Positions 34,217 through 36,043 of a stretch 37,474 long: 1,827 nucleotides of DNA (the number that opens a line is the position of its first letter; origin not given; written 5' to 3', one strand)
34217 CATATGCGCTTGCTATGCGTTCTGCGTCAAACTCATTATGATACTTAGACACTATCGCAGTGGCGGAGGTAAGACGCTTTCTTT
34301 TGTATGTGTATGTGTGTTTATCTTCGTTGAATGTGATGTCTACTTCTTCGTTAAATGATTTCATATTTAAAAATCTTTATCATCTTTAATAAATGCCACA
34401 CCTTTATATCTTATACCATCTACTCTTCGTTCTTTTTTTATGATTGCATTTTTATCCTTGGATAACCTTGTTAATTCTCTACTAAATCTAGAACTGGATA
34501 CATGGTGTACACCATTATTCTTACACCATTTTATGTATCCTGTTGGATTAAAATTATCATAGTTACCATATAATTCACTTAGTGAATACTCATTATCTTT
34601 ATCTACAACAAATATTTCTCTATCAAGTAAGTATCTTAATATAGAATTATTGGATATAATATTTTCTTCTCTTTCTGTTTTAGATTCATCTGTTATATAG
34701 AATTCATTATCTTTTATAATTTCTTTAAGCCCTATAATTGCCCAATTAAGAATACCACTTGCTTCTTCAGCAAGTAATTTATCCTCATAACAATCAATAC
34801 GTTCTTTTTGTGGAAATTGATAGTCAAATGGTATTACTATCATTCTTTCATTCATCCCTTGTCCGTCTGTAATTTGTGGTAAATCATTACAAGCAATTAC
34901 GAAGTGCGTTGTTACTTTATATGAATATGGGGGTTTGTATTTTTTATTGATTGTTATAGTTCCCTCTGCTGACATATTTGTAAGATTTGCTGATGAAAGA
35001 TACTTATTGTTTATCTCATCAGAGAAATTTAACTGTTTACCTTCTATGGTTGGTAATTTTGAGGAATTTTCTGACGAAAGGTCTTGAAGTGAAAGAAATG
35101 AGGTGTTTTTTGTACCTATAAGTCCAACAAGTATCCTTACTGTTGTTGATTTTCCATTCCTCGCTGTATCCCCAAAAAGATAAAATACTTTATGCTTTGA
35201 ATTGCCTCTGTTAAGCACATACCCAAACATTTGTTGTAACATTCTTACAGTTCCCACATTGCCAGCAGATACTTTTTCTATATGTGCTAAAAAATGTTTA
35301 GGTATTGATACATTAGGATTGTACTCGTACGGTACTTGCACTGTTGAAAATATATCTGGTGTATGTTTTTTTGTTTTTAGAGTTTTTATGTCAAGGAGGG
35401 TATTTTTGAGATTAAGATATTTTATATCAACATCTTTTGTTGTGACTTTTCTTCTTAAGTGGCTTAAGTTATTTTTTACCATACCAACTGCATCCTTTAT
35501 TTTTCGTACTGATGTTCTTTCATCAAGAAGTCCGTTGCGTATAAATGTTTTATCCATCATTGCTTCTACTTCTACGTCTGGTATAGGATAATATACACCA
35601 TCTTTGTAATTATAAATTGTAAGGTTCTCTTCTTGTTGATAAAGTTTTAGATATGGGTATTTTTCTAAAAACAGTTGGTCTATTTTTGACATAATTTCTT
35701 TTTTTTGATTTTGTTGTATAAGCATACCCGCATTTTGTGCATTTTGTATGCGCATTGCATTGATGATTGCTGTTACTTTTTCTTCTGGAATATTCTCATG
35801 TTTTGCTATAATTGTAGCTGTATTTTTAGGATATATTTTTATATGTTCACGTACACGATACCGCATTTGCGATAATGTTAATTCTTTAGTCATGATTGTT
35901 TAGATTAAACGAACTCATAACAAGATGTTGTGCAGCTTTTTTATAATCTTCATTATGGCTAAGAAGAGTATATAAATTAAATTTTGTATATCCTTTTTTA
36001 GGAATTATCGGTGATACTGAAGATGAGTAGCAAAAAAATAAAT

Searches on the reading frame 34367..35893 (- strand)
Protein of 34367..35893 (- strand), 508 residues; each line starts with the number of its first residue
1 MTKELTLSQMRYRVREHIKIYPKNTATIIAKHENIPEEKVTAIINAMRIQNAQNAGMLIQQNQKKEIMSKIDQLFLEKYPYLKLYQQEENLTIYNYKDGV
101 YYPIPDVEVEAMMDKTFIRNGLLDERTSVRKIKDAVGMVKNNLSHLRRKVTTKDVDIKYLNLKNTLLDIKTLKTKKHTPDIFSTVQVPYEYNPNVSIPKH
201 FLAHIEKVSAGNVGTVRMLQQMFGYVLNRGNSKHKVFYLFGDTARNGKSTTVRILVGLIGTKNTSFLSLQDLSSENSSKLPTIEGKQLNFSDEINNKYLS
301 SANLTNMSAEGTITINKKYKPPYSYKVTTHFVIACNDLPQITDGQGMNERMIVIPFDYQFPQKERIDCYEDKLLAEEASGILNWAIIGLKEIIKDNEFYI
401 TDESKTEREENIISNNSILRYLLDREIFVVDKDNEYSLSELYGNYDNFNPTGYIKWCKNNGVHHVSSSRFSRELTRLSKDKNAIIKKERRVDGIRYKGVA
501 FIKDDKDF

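Call 6: search_protein_families(library=pfam, proteins=[window:34367-35893:-], max_evalue=0.01)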
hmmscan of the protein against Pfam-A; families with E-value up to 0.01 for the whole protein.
window:34367-35893:- (508 aa): 2 families
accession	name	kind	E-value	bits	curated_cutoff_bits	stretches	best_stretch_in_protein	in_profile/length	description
PF19263.5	DUF5906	-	8.6e-16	59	27.6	1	239-345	1-110/114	Family of unknown function (DUF5906)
PF08706.16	D5_N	-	1.7e-07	32.1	22.4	1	98-202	35-140/145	D5 N terminal like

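Call 7: search_protein_families(library=phrogs, proteins=[window:34367-35893:-], max_evalue=0.001)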
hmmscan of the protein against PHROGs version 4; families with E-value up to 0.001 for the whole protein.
window:34367-35893:- (508 aa): 10 families
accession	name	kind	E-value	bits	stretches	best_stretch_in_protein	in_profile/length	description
phrog_864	-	DNA, RNA and nucleotide metabolism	6.1e-62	211.4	1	66-505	206-626/1064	DNA primase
phrog_6088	-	DNA, RNA and nucleotide metabolism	9.4e-54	184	1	130-501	404-763/772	DNA primase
phrog_1829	-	DNA, RNA and nucleotide metabolism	3.4e-48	165.4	1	73-504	331-758/772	DNA primase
phrog_1156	-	DNA, RNA and nucleotide metabolism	1.8e-41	143.6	1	88-500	434-824/855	DNA primase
phrog_7601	-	unknown function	9.4e-35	121.4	1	217-487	3-258/289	-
phrog_2478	-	DNA, RNA and nucleotide metabolism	2e-32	113.2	1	133-494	480-838/854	DNA polymerase/primase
phrog_16213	-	DNA, RNA and nucleotide metabolism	3.9e-24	85.9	1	93-383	257-543/732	DNA primase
phrog_16950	-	DNA, RNA and nucleotide metabolism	2.8e-22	79.4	1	131-497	456-829/843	DNA primase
phrog_1883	-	DNA, RNA and nucleotide metabolism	2.4e-21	76.7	1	130-507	387-753/756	DNA helicase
phrog_2249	-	DNA, RNA and nucleotide metabolism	1.3e-05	25.1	1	32-480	362-762/802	DNA primase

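Call 9: search_dna_similar(query=window:34367-35893:-, collection=phages, mode=protein, max_rows=30)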
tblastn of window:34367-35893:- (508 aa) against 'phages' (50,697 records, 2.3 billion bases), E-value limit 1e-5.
Records with a match: 840; places in all: 840; records where one place covers at least 80% of the query: 1.
Best place of each record, by identity: <60% 840.
By first word of the organism name: Streptococcus 248; Enterococcus 109; Vibrio 93; Mycobacterium 81; Arthrobacter 57; Streptomyces 37; Microbacterium 35; Lactobacillus 17; Listeria 15; Bacteriophage 10; and 53 more.
By host as written in the record: - 58; Mycobacterium smegmatis mc2 155 55; Vibrio lentus 44; Enterococcus faecalis 40; Arthrobacter globiformis B-2979 37; Microbacterium foliorum NRRL B-24224 26; Streptomyces griseus ATCC 10137 11; Streptococcus suis 11; and 355 more.
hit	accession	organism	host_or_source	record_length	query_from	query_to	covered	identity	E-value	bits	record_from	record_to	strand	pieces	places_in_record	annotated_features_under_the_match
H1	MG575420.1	Proteus phage vB_PmiP_RS10pmA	Proteus mirabilis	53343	179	503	64%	29.6%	2e-22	107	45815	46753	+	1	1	DNA primase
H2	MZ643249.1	Proteus phage vB_PmiS_PM-CJR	Proteus sp.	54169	179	503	64%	29.6%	4e-22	106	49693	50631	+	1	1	DNA primase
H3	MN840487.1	Proteus phage 2207-N35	Proteus mirabilis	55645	179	503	64%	29.3%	1e-22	108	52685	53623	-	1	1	putative P4 family primase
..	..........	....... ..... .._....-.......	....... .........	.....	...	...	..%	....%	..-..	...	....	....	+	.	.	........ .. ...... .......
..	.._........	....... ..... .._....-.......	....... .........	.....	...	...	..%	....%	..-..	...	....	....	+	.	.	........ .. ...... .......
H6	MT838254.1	Bacteriophage sp.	human fecal samples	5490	94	501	80%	23.2%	1e-15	86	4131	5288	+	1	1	record has no annotation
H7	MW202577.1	Caudoviricetes sp.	Manatee Spring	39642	79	422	68%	27.0%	4e-8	62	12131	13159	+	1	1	viral dsdna helicase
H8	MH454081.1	Paenibacillus phage LincolnB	Paenibacillus larvae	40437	179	493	62%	29.1%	8e-27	120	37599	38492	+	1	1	DNA primase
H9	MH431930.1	Paenibacillus phage Wanderer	Paenibacillus larvae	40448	179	493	62%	29.1%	8e-27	120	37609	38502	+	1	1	DNA primase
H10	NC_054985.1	Paenibacillus phage Wanderer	Paenibacillus larvae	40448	179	493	62%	29.1%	8e-27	120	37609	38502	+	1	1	DNA primase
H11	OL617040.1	Flyfo podovirus Tbat2_2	Pteropus tonganus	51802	179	493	62%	29.0%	1e-21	104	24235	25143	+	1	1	hypothetical protein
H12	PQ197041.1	Morganella phage Henu15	Morganella morganii JX1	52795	179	493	62%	29.0%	1e-21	104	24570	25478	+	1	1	hypothetical protein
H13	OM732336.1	Alteromonas phage vB_AmaS-R9Y2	Alteromonas macleodii ATCC 27126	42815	180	505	64%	27.5%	2e-22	107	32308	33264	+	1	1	primase/helicase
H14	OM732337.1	Alteromonas phage vB_AmaS-R9Y3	Alteromonas macleodii ATCC 27126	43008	180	505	64%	27.5%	2e-22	107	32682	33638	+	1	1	primase/helicase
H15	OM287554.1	Alteromonas phage vB_AmaS-R9Y1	Alteromonas macleodii ATCC 27126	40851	181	505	64%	27.3%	7e-22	105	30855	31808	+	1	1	primase/helicase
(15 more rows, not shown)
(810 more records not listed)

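Call 47: search_solved_structures(query=window:34367-35893:-, max_evalue=0.01, show_alignments=1)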
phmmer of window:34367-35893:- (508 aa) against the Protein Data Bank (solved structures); distinct sequences matched with E-value up to 0.01: 0.

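Call 50: search_solved_structures(query=A2, max_evalue=0.1, show_alignments=2)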
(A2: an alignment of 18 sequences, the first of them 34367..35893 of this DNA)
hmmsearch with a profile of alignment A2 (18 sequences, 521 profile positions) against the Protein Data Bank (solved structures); distinct sequences matched with E-value up to 0.1: 1.
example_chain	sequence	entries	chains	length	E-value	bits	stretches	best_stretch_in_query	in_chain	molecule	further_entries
7ola_A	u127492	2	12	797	2e-22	82.6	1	74-497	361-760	DNA primase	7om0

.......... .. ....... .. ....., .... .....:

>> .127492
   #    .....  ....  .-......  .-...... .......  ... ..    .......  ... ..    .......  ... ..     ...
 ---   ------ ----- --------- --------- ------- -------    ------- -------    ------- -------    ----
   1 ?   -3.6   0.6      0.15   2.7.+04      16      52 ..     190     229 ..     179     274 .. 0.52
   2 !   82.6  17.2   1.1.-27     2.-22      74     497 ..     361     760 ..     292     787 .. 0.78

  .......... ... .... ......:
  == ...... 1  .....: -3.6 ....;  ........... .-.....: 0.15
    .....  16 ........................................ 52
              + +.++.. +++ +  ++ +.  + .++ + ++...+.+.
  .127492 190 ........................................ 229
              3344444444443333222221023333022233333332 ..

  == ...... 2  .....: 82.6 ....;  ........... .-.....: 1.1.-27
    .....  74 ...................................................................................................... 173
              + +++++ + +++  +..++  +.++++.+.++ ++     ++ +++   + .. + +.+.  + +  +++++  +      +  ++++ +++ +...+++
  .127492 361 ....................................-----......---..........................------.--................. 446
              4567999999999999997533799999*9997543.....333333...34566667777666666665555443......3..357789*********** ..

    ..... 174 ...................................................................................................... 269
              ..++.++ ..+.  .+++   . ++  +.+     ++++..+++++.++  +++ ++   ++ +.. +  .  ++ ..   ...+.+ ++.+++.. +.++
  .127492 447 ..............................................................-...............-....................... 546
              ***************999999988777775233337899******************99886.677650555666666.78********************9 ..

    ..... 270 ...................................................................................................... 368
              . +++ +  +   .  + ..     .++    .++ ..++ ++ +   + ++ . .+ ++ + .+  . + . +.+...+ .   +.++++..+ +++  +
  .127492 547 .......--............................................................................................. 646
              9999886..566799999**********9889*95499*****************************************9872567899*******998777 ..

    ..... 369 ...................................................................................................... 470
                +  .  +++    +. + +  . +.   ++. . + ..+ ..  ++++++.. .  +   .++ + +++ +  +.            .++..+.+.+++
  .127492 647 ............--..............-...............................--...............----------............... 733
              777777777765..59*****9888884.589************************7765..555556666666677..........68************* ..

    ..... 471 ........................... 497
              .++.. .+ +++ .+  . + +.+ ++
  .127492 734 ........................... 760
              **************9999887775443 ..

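Call 77: find_homologous_proteins(query=window:34367-35893:-, max_evalue=1e-20)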
Query window:34367-35893:- (508 aa): 154 proteins with E <= 1e-20 among 8000 candidates; the best 120 are listed.
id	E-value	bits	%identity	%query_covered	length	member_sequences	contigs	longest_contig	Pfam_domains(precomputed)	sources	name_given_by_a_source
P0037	0.0e+0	1133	100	100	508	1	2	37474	PF19263.6,PF08706.17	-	-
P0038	8.2e-114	399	42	94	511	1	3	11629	PF19263.6,PF08706.17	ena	-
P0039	7.8e-111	389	41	96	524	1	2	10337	PF19263.6,PF08706.17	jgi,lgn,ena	-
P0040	1.1e-110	389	42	93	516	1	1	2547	PF19263.6,PF08706.17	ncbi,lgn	-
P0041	1.4e-110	388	41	93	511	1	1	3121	PF19263.6,PF08706.17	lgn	-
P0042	1.4e-110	388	41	94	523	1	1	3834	PF19263.6,PF08706.17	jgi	-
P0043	4.4e-110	387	42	92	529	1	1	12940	PF19263.6,PF08706.17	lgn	-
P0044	7.1e-110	386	41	94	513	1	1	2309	PF19263.6,PF08706.17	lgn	-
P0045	7.5e-110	386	43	92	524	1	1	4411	PF19263.6,PF08706.17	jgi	jgi:putative DNA primase/helicase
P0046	8.2e-110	386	41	91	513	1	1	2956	PF19263.6,PF08706.17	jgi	jgi:P4 family phage/plasmid primase-like protien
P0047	2.7e-109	384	43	92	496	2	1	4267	PF19263.6,PF08706.17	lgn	-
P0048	8.8e-109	382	41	93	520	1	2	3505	PF19263.6,PF08706.17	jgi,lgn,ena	-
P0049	1.4e-108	382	42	92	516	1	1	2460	PF19263.6,PF08706.17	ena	-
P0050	1.8e-108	381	41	92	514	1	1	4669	PF19263.6,PF08706.17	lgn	-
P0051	1.9e-108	381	41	94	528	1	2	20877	PF19263.6,PF08706.17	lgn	-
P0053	2.8e-108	381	41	90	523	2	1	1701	PF19263.6,PF08706.17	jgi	jgi:P4 family phage/plasmid primase-like protien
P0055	3.4e-108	380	43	96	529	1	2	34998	PF19263.6,PF08706.17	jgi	jgi:P4 family phage/plasmid primase-like protien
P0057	7.1e-107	376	42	90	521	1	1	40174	PF19263.6,PF08706.17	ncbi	ncbi:MAG TPA: phage/plasmid primase, P4 family [Stenomitos sp.]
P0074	1.2e-102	362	40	94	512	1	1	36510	PF19263.6,PF08706.17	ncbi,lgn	-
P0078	2.4e-101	358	39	93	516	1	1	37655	PF19263.6,PF08706.17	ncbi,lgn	-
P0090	4.3e-99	350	38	93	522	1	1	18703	PF19263.6,PF08706.17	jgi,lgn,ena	jgi:P4 family phage/plasmid primase-like protien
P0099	5.9e-98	347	45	76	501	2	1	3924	PF19263.6,PF08706.17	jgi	jgi:P4 family phage/plasmid primase-like protien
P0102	2.3e-97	345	41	88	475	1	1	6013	PF19263.6,PF08706.17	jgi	jgi:P4 family phage/plasmid primase-like protien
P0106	1.1e-96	343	41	84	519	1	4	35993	PF19263.6,PF08706.17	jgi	jgi:P4 family phage/plasmid primase-like protien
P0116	1.1e-89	319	47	69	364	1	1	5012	PF19263.6,PF08706.17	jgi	jgi:P4 family phage/plasmid primase-like protien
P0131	8.8e-31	125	31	54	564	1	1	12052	PF19263.6,PF08706.17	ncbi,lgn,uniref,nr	ncbi:phage/plasmid primase, P4 family [Bacillus sp. PS06]|uniref:DNA primase family protein n=1 Tax=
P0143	7.4e-28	116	26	86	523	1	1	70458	PF19263.6,PF08706.17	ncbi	ncbi:MAG: phage/plasmid primase, P4 family [Candidatus Woesearchaeota archaeon]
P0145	3.8e-27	113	30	64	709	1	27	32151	PF19263.6,PF09250.17,PF08706.17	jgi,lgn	jgi:P4 family phage/plasmid primase-like protien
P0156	1.7e-25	108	28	75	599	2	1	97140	PF02257.22,PF19263.6,PF08706.17,PF03288.23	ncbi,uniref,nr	ncbi:phage/plasmid primase, P4 family [Alicyclobacillus herbarius]|uniref:phage/plasmid primase, P4 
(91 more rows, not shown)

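Call 80: list_cluster_members(proteins=[P0074, P0078, P0040, P0057])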
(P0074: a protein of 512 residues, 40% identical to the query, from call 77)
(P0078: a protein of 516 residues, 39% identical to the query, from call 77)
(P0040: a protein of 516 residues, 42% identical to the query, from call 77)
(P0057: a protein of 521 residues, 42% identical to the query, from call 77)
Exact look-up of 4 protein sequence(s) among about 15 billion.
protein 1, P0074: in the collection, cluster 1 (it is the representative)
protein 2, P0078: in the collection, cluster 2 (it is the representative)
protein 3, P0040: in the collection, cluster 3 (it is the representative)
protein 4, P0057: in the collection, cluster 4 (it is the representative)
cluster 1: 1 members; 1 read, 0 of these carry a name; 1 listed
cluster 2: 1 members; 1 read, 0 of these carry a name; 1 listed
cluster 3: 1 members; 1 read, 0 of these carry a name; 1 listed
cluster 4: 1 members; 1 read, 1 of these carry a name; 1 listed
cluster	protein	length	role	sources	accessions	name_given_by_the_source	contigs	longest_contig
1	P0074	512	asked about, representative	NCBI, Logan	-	-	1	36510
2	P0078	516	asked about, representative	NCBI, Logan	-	-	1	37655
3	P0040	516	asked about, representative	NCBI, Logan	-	-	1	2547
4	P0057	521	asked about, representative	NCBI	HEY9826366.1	MAG TPA: phage/plasmid primase, P4 family [Stenomitos sp.]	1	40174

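Call 82: find_encoding_contigs(protein=P0078, flank=5000, max_places=1)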
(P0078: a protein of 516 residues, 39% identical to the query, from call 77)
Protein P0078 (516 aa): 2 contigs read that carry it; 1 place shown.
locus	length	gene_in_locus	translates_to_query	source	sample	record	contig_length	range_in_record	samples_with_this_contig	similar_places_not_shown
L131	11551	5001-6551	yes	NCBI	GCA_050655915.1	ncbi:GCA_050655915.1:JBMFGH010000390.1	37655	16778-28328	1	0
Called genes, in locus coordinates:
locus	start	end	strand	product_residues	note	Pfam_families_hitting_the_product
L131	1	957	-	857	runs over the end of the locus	-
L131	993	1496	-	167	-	-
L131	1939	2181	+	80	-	-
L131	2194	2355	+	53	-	-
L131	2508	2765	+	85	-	-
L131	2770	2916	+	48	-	-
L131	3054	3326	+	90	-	-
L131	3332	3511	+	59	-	-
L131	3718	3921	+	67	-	-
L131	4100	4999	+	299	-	PF09250:Prim-Pol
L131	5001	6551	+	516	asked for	PF08706:D5_N, PF19263:DUF5906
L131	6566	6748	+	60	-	-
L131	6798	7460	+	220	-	PF09588:YqaJ (weak)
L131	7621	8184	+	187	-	-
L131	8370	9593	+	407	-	PF00271:Helicase_C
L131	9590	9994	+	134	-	-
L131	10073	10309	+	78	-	-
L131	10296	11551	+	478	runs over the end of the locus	PF22178:Gp5_trimer_C (faint)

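Call 83: find_encoding_contigs(protein=P0074, flank=5000, max_places=1)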
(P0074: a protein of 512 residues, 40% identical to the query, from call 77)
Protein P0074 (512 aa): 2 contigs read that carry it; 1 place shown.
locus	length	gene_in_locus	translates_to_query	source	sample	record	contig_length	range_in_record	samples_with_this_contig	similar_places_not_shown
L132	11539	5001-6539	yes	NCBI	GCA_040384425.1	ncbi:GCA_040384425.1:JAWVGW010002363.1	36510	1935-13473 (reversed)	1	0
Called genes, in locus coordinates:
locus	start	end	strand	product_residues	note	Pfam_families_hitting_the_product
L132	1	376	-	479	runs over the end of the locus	PF03237:Terminase_6N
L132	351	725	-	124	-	PF18932:DUF5681 (weak)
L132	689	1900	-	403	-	PF02195:ParB_N, PF01555:N6_N4_Mtase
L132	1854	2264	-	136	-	-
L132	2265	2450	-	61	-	-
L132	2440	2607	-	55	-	-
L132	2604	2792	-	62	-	-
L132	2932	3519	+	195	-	PF05565:Sipho_Gp157 (weak)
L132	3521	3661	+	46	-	-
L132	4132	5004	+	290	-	PF09250:Prim-Pol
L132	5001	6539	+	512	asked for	PF08706:D5_N, PF19263:DUF5906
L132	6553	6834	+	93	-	-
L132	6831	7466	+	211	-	-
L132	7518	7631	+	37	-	-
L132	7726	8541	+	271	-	-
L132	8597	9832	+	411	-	PF00270:DEAD (faint), PF00271:Helicase_C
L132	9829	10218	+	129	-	-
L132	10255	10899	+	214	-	-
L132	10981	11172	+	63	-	-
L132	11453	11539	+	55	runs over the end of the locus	-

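Call 89: predict_structure(alignment_id=A3)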
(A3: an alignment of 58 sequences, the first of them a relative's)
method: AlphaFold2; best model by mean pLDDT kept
length: 508 residues; sequences in the alignment: 58
mean_pLDDT: 87.6   pTM: 0.81
mean pLDDT of the five models: 87.6, 86.6, 85.7, 85.6, 85.4
residues with pLDDT >= 90: 297; 70-90: 167; 50-70: 32; < 50: 12
segments of 3 or more residues with pLDDT < 50: 427-430, 503-508
pLDDT, mean of each block of 10 residues (from residue 1): 69 82 75 84 85 83 93 96 90 94 95 97 95 96 83 71 93 92 91 92 96 97 94 96 93 97 94 84 94 70 88 90 92 92 80 96 95 96 96 96 94 88 65 78 85 92 91 85 73 74 46
secondary structure, 60 per line:
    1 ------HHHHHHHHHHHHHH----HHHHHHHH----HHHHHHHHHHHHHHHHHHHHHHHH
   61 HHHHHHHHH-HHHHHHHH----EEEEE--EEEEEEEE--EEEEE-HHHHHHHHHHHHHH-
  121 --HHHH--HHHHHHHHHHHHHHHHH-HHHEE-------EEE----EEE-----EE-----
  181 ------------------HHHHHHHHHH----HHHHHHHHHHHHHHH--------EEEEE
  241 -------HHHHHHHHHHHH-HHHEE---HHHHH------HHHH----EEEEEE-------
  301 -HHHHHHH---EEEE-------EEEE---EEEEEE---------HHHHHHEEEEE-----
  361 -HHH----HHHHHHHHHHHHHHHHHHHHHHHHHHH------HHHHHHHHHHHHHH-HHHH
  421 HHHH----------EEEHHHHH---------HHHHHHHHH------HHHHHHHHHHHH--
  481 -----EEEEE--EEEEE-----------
elements in order: H7-20 H25-32 H37-69 H71-78 E83-87 E90-97 E100-104 H106-119 H123-126 H129-145 E159-161 E166-168 H199-208 H213-227 E236-240 H248-259 H269-273 H280-283 E288-293 H302-308 E312-315 E323-326 E330-335 H345-350 E351-355 H369-395 H402-415 H417-424 E435-437 H438-442 H452-460 H467-478 E486-490 E493-497

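Call 91: fold_search(model_id=the predicted structure, library=pdb)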
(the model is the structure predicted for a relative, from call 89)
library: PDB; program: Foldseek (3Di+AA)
matches with E <= 10: 858; with E <= 0.001: 193
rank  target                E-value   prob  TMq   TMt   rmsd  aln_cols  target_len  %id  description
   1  7ola_C                1.5e-19  1.00  0.63  0.73   4.1       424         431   19  Structure of Primase-Helicase in SaPI5 (released 2022-07-13)
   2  7ola_B                3.7e-19  1.00  0.64  0.72   5.7       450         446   19  Structure of Primase-Helicase in SaPI5 (released 2022-07-13)
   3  7ola_A                7.0e-19  1.00  0.63  0.71   4.0       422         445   20  Structure of Primase-Helicase in SaPI5 (released 2022-07-13)
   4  7om0_D                1.7e-18  1.00  0.63  0.72   4.0       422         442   20  Structure of Primase-Helicase in SaPI5 (released 2022-07-13)
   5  7om0_A                4.6e-18  1.00  0.62  0.71   4.0       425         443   20  Structure of Primase-Helicase in SaPI5 (released 2022-07-13)
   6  7ola_D                6.2e-17  1.00  0.57  0.76   3.4       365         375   20  Structure of Primase-Helicase in SaPI5 (released 2022-07-13)
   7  8iqi_A                6.3e-16  1.00  0.59  0.35   8.9       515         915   14  Structure of Full-Length AsfvPrimPol in Complex-Form (released 2023-07-26)
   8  9ivf_C                6.6e-16  1.00  0.56  0.46  19.9       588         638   14  Structure of Full-Length AsfvPrimPol with polyT DNA (released 2025-12-24)
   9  8iqi_C                7.4e-16  1.00  0.60  0.36  14.5       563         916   14  Structure of Full-Length AsfvPrimPol in Complex-Form (released 2023-07-26)
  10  7ola_F                1.0e-15  1.00  0.51  0.72   3.7       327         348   20  Structure of Primase-Helicase in SaPI5 (released 2022-07-13)
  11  8iqi_B                2.1e-15  1.00  0.59  0.35   9.3       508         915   14  Structure of Full-Length AsfvPrimPol in Complex-Form (released 2023-07-26)
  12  9ivf_B                2.1e-15  1.00  0.56  0.45  14.2       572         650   14  Structure of Full-Length AsfvPrimPol with polyT DNA (released 2025-12-24)
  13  9ivf_A                2.6e-15  1.00  0.58  0.47  14.9       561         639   14  Structure of Full-Length AsfvPrimPol with polyT DNA (released 2025-12-24)
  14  8ww7_H                3.2e-15  1.00  0.55  0.34  21.1       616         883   13  Structure of AMPPNP-Form AsfvPrimPol Dodecamer (released 2025-04-30)
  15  7ola_E                7.6e-15  1.00  0.50  0.71   3.8       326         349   20  Structure of Primase-Helicase in SaPI5 (released 2022-07-13)
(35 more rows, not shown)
